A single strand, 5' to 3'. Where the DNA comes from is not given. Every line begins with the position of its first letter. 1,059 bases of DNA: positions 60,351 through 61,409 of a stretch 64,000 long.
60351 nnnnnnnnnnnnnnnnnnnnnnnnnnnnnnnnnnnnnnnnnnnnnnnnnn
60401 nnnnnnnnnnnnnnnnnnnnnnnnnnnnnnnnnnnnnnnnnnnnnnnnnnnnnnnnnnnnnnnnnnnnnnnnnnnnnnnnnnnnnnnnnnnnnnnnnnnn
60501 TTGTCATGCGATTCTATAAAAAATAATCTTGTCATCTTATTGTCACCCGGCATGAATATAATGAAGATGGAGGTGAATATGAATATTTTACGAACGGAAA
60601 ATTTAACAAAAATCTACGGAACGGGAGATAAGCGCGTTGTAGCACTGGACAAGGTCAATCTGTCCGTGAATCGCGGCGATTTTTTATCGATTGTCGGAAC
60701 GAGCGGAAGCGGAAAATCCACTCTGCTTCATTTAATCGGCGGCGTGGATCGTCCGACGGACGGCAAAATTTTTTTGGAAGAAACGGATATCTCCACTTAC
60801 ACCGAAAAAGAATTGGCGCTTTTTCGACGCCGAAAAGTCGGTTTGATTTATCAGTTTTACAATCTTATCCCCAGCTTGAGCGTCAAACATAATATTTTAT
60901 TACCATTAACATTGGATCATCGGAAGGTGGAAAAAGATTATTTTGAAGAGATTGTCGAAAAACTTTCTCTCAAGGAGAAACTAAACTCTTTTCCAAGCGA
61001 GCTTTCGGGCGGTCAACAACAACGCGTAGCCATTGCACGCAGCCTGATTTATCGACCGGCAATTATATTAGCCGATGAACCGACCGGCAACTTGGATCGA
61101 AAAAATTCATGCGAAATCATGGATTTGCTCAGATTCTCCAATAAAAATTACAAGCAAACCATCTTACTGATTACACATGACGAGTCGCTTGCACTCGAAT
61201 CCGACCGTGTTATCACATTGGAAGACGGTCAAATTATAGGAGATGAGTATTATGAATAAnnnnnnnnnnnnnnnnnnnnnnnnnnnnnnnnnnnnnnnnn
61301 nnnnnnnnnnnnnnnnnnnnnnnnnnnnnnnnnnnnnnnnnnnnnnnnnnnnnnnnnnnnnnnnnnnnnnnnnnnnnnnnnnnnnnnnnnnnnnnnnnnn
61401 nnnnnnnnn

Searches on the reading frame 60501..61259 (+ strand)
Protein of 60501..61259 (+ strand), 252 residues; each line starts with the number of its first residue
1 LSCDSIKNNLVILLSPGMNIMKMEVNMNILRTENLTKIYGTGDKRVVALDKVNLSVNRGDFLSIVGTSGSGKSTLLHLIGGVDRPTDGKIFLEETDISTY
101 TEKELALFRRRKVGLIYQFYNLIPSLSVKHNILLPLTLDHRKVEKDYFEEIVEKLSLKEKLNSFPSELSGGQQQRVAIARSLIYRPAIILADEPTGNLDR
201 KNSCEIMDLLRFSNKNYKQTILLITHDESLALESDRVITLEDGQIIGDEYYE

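Call 67: search_protein_families(library=pfam, proteins=[window:60501-61259:+])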
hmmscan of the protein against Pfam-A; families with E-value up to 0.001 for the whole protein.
window:60501-61259:+ (252 aa): 3 families
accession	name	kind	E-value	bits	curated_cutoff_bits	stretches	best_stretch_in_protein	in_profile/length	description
PF00005.33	ABC_tran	-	8.3e-33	114.3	25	1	49-195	1-136/137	ABC transporter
PF02463.25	SMC_N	-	1.9e-06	27.9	40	0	137-240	112-211/220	RecF/RecN/SMC N terminal domain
PF13555.12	AAA_29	-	0.00092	19.4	27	0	51-76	14-39/61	P-loop containing region of AAA domain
